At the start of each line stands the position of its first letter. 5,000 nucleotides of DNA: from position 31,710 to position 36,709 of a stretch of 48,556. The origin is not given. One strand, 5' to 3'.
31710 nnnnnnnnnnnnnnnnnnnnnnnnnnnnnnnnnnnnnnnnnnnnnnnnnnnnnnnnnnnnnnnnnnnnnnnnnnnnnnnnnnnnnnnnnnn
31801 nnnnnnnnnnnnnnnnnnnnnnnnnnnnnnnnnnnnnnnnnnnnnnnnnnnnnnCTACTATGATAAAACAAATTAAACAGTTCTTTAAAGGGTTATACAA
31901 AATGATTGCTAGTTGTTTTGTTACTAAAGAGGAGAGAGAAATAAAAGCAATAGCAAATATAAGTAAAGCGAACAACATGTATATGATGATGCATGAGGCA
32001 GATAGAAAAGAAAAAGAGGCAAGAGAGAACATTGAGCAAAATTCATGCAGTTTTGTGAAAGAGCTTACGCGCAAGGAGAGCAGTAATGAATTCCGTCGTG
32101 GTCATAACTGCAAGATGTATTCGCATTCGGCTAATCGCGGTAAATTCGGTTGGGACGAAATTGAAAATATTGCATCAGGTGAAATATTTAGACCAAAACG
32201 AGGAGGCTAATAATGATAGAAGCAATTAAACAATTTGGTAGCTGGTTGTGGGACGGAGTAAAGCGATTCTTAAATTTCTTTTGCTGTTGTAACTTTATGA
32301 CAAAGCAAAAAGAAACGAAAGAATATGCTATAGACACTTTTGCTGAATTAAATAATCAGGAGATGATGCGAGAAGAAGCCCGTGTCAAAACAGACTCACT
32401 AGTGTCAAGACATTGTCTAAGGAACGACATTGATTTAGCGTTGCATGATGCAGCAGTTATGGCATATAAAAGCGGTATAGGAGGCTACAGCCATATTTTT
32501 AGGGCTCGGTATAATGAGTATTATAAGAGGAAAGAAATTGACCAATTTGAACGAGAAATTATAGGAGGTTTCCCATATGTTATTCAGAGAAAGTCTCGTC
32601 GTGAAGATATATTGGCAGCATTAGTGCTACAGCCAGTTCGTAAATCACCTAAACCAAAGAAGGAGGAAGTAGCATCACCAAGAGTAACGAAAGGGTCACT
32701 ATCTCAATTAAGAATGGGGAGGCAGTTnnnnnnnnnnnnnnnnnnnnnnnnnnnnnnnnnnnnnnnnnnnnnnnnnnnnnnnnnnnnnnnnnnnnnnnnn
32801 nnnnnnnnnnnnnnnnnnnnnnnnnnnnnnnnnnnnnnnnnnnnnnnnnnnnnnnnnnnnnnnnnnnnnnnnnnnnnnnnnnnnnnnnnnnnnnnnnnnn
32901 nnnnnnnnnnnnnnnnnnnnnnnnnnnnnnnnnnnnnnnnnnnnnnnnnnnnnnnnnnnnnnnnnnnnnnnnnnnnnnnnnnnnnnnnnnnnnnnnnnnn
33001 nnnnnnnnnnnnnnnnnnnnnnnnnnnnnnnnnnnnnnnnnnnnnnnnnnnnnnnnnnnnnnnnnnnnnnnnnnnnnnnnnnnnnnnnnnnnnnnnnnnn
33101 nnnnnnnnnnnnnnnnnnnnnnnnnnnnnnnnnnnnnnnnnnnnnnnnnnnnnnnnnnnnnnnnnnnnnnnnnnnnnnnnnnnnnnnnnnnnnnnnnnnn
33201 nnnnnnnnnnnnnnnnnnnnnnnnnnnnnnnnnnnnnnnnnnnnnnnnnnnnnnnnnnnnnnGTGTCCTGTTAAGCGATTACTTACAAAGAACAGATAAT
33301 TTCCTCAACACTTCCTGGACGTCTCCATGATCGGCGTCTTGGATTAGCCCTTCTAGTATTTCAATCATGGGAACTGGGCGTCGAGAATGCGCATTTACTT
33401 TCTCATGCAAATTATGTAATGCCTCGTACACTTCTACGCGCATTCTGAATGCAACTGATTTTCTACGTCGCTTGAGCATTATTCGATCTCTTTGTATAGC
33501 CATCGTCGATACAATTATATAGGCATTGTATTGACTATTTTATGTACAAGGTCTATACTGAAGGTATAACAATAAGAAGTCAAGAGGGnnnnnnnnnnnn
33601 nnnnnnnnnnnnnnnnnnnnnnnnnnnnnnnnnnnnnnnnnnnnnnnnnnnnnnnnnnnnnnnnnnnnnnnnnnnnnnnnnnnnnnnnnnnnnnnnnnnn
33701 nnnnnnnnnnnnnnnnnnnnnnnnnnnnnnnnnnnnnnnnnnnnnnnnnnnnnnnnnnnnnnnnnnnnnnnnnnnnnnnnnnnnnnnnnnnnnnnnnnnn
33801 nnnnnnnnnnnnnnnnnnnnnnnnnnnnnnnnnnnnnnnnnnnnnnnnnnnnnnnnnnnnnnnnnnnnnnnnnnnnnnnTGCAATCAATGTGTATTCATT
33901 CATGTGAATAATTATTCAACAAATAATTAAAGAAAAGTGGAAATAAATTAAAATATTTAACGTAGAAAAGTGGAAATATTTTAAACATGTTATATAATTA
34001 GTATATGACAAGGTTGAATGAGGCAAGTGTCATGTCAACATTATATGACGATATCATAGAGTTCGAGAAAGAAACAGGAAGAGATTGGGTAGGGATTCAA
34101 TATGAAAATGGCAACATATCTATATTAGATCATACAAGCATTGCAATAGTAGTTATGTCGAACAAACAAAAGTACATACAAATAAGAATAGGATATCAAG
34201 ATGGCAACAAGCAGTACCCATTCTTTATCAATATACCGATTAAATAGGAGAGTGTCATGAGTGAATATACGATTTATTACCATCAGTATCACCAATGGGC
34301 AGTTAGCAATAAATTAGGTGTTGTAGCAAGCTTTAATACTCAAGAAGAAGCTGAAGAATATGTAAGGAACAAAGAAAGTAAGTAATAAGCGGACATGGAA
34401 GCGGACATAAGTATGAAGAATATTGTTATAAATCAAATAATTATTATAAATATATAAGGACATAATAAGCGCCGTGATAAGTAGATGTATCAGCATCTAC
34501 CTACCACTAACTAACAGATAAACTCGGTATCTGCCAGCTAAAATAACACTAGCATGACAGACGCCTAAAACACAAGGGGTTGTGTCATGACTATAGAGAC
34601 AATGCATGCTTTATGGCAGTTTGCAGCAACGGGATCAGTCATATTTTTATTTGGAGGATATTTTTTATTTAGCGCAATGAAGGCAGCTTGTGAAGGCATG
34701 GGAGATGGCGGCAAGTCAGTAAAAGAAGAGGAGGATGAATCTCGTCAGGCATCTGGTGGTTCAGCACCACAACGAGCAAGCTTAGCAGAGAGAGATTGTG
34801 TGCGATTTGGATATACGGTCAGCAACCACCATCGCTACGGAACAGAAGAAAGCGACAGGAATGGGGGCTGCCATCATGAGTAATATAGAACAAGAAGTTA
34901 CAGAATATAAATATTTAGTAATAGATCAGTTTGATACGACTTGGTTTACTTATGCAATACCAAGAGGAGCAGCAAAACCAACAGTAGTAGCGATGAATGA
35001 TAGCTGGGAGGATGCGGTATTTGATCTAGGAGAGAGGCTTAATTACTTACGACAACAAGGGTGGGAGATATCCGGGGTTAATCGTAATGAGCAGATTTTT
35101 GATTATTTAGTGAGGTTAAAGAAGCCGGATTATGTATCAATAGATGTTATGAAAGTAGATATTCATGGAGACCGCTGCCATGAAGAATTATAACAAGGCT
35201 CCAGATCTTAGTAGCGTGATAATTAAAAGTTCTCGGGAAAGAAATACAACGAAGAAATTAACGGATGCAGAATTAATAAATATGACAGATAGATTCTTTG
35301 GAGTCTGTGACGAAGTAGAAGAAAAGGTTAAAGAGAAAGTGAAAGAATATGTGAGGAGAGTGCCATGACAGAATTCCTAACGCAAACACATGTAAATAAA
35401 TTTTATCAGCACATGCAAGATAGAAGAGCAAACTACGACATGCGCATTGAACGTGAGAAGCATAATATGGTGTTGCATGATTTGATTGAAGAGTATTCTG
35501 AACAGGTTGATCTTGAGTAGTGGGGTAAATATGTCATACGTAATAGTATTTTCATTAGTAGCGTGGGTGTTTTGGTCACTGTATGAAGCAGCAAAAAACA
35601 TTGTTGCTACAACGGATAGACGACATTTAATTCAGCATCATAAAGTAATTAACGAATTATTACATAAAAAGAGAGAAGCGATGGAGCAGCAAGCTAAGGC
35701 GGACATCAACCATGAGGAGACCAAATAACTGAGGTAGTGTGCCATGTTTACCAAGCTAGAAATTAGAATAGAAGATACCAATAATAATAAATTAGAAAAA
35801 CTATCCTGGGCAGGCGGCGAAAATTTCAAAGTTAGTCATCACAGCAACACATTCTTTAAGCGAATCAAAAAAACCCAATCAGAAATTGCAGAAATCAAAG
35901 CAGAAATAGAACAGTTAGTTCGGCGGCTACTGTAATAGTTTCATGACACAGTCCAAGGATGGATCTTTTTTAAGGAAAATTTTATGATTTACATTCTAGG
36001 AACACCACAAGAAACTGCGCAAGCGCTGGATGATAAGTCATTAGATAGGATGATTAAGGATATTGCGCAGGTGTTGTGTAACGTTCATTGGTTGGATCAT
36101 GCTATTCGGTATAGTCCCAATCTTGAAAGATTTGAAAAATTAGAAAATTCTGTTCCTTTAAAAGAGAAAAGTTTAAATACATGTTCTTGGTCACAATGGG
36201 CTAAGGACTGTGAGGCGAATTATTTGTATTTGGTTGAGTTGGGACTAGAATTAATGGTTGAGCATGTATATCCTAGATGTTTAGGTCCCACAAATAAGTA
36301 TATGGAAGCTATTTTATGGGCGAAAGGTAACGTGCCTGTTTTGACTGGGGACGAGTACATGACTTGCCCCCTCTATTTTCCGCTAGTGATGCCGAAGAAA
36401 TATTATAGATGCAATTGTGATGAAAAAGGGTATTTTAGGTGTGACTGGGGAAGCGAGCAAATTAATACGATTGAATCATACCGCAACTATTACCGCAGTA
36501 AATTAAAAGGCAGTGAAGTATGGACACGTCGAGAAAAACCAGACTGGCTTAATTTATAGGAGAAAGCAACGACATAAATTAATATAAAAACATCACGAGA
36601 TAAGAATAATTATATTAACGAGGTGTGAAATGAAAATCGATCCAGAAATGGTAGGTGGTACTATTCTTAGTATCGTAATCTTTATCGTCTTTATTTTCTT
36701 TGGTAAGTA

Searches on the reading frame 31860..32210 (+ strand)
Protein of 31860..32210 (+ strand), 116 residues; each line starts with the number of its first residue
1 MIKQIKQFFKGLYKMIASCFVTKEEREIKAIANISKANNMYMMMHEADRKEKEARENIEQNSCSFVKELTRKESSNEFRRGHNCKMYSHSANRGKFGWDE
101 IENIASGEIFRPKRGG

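Call 74: search_protein_families(library=phrogs, proteins=[window:31860-32210:+], max_evalue=0.001)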
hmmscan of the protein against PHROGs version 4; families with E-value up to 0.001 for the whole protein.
window:31860-32210:+ (116 aa): 0 families

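Call 75: find_encoding_contigs(protein=window:31860-32210:+, flank=8000, max_places=10)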
Protein window:31860-32210:+ (116 aa): 3 contigs read that carry it; 1 place shown.
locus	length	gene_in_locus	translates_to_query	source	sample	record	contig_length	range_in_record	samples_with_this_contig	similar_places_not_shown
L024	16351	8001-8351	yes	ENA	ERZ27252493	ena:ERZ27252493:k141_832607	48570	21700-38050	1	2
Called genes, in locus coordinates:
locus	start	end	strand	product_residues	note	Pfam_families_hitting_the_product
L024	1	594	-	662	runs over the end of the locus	PF23899:SU10_portal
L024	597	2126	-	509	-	PF03237:Terminase_6N, PF17289:Terminase_6C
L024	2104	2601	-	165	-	-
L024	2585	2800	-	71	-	-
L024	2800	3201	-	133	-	PF11351:GTA_holin_3TM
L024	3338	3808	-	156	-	PF02945:Endonuclease_7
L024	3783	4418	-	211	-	PF24027:DUF7338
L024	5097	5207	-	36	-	-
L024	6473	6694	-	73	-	PF09723:Zn_ribbon_8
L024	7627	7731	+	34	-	-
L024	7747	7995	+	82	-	-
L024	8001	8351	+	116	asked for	-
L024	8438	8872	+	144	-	-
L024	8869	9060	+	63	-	-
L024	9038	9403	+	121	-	-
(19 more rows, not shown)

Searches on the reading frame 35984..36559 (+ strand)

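Call 73: search_protein_families(library=phrogs, proteins=[window:35984-36559:+], max_evalue=0.001)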
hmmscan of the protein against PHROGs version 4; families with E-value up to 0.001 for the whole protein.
window:35984-36559:+ (191 aa): 1 family
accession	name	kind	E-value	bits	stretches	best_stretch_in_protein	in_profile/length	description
phrog_624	-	DNA, RNA and nucleotide metabolism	5.9e-15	56.7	1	8-190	10-158/309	DNA binding protein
